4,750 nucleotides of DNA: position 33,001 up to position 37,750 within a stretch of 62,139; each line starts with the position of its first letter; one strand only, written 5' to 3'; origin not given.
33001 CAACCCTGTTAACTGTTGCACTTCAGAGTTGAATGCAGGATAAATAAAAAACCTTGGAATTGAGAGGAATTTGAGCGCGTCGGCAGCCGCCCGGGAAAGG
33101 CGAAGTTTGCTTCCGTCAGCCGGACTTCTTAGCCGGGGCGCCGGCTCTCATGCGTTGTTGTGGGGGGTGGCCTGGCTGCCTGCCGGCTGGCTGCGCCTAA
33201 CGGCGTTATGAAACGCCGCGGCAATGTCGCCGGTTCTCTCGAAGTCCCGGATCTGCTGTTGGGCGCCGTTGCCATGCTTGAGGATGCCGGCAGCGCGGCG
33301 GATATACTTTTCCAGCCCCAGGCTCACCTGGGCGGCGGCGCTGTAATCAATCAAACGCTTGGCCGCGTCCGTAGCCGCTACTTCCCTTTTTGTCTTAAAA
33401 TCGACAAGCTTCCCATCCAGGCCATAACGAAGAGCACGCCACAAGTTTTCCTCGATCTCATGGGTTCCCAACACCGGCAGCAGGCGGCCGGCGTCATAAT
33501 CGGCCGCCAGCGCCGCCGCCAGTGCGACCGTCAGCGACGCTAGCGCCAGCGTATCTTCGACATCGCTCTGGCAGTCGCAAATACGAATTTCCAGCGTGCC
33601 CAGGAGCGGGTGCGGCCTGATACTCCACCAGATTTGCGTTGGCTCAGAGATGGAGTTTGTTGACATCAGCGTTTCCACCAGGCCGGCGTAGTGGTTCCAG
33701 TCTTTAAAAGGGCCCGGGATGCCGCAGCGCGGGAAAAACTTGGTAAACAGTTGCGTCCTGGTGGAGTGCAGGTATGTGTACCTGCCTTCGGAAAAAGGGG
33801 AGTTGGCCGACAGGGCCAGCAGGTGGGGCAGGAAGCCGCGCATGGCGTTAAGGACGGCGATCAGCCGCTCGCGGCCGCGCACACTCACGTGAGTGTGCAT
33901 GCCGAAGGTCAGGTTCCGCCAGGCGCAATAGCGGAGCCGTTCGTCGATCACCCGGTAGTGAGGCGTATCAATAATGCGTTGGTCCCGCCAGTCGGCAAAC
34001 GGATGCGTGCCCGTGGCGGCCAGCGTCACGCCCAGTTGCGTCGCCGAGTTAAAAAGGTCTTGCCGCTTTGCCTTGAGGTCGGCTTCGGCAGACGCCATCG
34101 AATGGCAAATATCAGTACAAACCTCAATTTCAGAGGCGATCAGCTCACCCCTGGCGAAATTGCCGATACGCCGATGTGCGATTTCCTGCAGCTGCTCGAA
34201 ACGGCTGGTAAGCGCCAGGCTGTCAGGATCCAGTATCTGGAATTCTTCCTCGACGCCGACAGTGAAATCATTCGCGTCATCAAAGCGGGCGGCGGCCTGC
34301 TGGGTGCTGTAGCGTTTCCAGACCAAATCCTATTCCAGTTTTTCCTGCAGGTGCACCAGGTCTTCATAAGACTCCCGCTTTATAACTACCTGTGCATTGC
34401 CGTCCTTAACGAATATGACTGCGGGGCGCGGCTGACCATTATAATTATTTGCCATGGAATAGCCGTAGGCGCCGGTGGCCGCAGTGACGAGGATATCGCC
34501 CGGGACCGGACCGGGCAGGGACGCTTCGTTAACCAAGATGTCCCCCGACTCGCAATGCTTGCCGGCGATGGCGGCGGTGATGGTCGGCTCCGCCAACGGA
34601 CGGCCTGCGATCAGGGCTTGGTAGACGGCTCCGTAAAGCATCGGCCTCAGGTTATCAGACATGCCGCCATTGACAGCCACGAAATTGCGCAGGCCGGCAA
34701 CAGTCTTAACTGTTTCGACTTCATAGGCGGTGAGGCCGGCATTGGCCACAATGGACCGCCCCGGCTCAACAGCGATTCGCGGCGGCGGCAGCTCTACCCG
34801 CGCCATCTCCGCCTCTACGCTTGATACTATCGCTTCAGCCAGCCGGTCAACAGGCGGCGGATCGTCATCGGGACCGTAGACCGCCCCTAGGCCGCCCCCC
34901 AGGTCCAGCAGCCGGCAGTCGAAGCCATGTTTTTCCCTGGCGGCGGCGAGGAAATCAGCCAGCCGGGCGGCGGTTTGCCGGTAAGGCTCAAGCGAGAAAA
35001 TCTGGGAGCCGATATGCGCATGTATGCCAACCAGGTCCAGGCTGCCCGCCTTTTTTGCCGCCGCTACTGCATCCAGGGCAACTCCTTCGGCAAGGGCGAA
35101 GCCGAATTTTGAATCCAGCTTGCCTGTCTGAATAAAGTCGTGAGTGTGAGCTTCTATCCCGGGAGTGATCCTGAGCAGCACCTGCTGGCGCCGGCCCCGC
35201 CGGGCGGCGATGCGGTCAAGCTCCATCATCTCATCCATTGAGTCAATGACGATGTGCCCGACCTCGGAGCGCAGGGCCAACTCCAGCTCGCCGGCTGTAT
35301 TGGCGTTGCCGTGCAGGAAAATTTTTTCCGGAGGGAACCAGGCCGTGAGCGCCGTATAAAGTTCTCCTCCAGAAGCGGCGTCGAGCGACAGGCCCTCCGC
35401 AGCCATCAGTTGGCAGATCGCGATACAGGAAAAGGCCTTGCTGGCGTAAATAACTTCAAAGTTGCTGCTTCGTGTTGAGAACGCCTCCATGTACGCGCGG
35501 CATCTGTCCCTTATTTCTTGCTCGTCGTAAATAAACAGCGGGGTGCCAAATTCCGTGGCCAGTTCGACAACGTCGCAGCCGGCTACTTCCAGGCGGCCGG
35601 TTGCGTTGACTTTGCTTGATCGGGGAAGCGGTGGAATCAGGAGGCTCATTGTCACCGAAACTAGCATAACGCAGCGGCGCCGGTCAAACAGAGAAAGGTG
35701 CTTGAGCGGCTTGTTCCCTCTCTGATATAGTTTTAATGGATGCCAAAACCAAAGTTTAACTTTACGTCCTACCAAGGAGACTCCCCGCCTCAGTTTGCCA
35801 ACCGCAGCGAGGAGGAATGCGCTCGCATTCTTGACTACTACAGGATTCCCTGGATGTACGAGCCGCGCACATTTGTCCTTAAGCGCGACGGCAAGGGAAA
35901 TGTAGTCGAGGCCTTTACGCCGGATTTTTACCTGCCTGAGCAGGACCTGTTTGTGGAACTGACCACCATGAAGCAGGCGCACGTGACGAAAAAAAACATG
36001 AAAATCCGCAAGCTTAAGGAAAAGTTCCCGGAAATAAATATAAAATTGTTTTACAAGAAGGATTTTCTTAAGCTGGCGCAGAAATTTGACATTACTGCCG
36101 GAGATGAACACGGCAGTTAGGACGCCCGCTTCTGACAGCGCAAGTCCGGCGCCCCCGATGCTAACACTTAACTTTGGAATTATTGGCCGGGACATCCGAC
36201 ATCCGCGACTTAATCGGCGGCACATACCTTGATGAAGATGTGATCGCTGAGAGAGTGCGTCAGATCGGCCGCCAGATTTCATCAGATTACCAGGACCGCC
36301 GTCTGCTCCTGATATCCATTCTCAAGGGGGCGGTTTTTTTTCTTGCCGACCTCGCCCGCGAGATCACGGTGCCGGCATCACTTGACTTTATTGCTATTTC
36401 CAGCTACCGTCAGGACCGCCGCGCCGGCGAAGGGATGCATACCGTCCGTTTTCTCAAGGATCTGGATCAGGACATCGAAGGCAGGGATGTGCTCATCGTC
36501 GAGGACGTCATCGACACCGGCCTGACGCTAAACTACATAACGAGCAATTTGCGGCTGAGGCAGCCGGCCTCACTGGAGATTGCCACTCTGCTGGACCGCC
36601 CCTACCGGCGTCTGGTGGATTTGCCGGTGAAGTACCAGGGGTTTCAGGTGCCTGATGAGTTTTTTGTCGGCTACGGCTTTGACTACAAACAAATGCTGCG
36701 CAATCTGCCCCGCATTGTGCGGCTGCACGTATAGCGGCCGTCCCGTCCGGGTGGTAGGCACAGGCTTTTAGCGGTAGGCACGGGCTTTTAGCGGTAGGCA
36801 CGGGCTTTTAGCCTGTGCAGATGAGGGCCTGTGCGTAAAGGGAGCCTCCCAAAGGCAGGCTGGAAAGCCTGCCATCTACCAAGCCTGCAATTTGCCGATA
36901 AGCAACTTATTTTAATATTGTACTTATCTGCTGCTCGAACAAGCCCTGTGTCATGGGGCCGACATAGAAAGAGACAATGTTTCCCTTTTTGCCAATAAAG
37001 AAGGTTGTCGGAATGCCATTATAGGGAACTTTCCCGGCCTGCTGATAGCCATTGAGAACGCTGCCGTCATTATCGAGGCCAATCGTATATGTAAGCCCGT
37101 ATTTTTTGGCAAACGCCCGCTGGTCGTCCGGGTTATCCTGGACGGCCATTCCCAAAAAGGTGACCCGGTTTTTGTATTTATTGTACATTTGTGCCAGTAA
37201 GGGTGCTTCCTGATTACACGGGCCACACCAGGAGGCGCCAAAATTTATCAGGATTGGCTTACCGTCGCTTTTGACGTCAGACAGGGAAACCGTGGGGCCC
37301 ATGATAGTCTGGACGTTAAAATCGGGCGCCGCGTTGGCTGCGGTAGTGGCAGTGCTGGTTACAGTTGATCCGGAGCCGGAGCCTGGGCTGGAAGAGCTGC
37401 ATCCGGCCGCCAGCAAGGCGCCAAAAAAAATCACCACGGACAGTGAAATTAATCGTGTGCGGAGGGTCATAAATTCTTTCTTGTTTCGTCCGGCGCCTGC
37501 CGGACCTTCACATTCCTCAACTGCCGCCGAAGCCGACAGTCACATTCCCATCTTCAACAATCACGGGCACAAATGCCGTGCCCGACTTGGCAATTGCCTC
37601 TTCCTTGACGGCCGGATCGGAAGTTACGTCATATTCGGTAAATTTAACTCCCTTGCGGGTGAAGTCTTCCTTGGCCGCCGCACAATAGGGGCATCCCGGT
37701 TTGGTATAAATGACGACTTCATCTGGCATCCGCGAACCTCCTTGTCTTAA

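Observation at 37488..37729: Hidden selenoprotein: glutaredoxin-like protein ending Sec-Gly-Met with a SECIS-like hairpin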

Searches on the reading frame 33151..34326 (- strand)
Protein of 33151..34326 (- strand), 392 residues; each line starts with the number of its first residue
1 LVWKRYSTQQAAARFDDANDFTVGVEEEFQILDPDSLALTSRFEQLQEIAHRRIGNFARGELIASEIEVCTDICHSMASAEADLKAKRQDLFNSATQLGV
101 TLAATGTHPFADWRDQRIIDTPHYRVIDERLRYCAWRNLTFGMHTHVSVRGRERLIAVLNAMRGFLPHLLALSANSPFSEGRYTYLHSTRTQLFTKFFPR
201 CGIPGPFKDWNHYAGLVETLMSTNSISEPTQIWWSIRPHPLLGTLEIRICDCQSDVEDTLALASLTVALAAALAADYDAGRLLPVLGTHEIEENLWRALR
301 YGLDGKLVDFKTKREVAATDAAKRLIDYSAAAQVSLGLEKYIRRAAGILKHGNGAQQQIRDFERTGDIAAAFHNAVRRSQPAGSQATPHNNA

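Call 29: search_protein_families(library=ncbifam, proteins=[window:33151-34326:-], max_evalue=0.00001)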
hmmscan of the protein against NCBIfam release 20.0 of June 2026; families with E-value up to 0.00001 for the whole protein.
window:33151-34326:- (392 aa): 9 families
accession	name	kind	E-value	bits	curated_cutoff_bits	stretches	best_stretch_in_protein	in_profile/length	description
NF010039.0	PRK13515.1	equivalog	1.8e-107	359.3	371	1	17-375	6-365/378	carboxylate-amine ligase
NF010043.0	PRK13517.1-3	equivalog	4.5e-93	312.1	409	1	14-376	4-369/381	glutamate--cysteine ligase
TIGR02050.1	gshA_cyan_rel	subfamily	4.1e-80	269.2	176.4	1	22-308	1-287/287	YbdK family carboxylate-amine ligase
NF010042.0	PRK13517.1-2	equivalog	9.8e-73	245.1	427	1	14-378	4-369/376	glutamate--cysteine ligase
NF010041.0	PRK13517.1-1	subfamily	4.2e-71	240.1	332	1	21-380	5-365/368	glutamate--cysteine ligase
NF010044.0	PRK13517.1-4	equivalog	4.2e-65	220.2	437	1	13-370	6-361/372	glutamate--cysteine ligase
NF010040.1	PRK13516.1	equivalog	1.1e-62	212.3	425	1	14-365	3-352/369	YbdK family carboxylate-amine ligase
NF010045.0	PRK13518.1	equivalog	1.7e-58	198.3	395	1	21-323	13-315/360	glutamate--cysteine ligase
TIGR02048.1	gshA_cyano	equivalog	3.5e-20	72.3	249.05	1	66-380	40-361/376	glutamate--cysteine ligase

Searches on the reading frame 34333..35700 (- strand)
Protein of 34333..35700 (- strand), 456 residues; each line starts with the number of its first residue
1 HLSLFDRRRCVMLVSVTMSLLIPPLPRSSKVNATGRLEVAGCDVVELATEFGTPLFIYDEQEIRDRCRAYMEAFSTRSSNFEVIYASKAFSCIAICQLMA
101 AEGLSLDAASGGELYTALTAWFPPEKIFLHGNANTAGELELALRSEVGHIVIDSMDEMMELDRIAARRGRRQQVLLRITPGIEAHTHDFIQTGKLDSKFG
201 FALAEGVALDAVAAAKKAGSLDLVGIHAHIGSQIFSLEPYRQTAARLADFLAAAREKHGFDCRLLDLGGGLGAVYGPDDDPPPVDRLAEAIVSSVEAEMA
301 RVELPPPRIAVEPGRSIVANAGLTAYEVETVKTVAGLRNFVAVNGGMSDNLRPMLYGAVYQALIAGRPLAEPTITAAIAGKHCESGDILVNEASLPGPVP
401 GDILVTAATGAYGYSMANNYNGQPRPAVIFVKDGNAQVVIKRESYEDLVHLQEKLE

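Call 29: search_protein_families(library=ncbifam, proteins=[window:34333-35700:-], max_evalue=0.00001)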
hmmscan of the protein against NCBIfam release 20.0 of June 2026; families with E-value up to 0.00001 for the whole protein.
window:34333-35700:- (456 aa): 7 families
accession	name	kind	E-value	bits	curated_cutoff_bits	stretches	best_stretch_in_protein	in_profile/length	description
TIGR01048.1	lysA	equivalog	5e-142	473.3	297.9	1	31-452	3-416/417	diaminopimelate decarboxylase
NF006515.0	PRK08961.1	equivalog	6.1e-53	180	802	1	49-427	499-855/861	bifunctional aspartate kinase/diaminopimelate decarboxylase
TIGR03099.1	dCO2ase_PEP1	hypoth_equivalog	3.9e-50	171.1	478.45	1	34-428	5-395/398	pyridoxal-dependent decarboxylase, exosortase A system-associated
NF052544.1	OrLyDeCDokD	equivalog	3.1e-48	164.5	700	1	33-451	22-458/461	ornithine/lysine decarboxylase DokD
NF041039.1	FslC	exception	7.5e-18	64.5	500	1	44-440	19-412/418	rhizoferrin biosystnesis N-citrylornithine decarboxylase FslC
TIGR01273.1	speA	equivalog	2.2e-16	59.5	624.1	1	78-331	88-351/624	arginine decarboxylase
NF003763.0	PRK05354.1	equivalog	1.3e-15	57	369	1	98-332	119-360/636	biosynthetic arginine decarboxylase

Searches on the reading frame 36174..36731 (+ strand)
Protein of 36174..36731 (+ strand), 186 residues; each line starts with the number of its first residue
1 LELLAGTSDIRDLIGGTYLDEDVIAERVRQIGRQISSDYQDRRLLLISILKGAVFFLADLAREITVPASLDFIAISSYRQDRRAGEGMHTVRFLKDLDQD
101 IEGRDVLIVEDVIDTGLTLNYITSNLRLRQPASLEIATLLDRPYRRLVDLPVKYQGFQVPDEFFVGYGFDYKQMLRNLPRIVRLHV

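Call 29: search_protein_families(library=ncbifam, proteins=[window:36174-36731:+], max_evalue=0.00001)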
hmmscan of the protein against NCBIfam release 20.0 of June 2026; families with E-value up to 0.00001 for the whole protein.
window:36174-36731:+ (186 aa): 6 families
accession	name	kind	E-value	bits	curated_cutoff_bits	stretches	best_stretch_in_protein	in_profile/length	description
TIGR01203.1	HGPRTase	equivalog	9.1e-56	188.2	150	1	19-184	3-166/167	hypoxanthine phosphoribosyltransferase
NF006605.0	PRK09162.1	equivalog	1.5e-30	105.9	181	1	20-184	19-180/183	hypoxanthine-guanine phosphoribosyltransferase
NF003545.0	PRK05205.1-1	equivalog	4.6e-12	45.7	140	1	27-147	13-134/171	bifunctional pyr operon transcriptional regulator/uracil phosphoribosyltransferase PyrR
NF006613.0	PRK09177.1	equivalog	5.3e-08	32.6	138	1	29-126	22-109/159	xanthine phosphoribosyltransferase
NF003548.0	PRK05205.1-4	equivalog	5.6e-08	32.8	218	1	67-148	60-136/173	bifunctional pyr operon transcriptional regulator/uracil phosphoribosyltransferase PyrR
NF003549.0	PRK05205.1-5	equivalog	1.4e-07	31.1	138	1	19-155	9-151/182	bifunctional pyr operon transcriptional regulator/uracil phosphoribosyltransferase PyrR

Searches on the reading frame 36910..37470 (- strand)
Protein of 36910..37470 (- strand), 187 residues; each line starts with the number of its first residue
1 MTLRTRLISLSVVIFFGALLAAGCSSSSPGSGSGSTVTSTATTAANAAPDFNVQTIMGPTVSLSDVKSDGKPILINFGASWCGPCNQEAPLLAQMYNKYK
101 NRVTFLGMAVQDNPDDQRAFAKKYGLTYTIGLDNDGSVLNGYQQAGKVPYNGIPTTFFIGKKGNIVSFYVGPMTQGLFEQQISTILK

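Call 29: search_protein_families(library=ncbifam, proteins=[window:36910-37470:-], max_evalue=0.00001)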
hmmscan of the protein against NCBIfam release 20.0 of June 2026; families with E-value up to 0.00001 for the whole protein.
window:36910-37470:- (187 aa): 12 families
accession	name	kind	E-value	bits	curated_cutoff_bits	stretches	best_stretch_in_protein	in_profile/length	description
NF002854.0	PRK03147.1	subfamily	1e-25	90.6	170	1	40-185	34-172/176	thiol-disulfide oxidoreductase ResA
NF041202.1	StoA_CxxC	exception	1.4e-19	70.5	210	1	40-176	25-155/163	endospore biogenesis thiol-disulfide oxidoreductase StoA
TIGR00385.1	dsbE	subfamily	1.9e-15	56.9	123.15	1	44-183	36-168/173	DsbE family thiol:disulfide interchange protein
TIGR01068.1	thioredoxin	equivalog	4.9e-12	45.9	96.8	1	65-118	9-62/101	thioredoxin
NF047696.1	ThlDiSintTplARhiz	equivalog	2.7e-11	43.7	230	1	40-173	69-201/219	thiol:disulfide interchange protein TlpA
NF011941.0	PRK15412.1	equivalog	5.2e-11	42.4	359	1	26-184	24-174/185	thiol:disulfide interchange protein DsbE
NF006898.0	PRK09381.1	equivalog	2.7e-10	40.6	138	1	66-126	18-73/109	thioredoxin TrxA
NF038285.1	deiodinase_rel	hypoth_equivalog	8.3e-10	38.6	250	1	45-112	179-246/347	deiodinase family protein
NF008229.0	PRK10996.1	equivalog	2.6e-09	36.9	125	1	48-126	30-104/141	thioredoxin TrxC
TIGR02661.1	MauD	equivalog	2.4e-06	27.1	188.6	1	30-151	34-150/189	methylamine dehydrogenase accessory protein MauD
NF006960.0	PRK09437.1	equivalog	4.5e-06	26.7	140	1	43-167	5-134/156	thioredoxin-dependent thiol peroxidase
TIGR01126.1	pdi_dom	equivalog_domain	9.2e-06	25.9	107.2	0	66-124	10-67/105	protein disulfide-isomerase domain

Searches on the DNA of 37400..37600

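Call 15: search_rna_families(source=window, start=37400, end=37600, threshold=evalue, max_evalue=10)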
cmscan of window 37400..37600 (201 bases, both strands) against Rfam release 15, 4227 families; matches with E-value up to 10: 2.
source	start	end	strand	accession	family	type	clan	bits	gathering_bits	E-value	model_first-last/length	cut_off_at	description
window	37435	37492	-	RF01169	SNORD112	Gene; snRNA; snoRNA; CD-box;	CL00069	17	58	0.7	1-77/77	no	Small nucleolar RNA SNORD112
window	37485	37577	-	RF00198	SL1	Gene;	CL00020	13.9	75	3.3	1-103/103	no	SL1 RNA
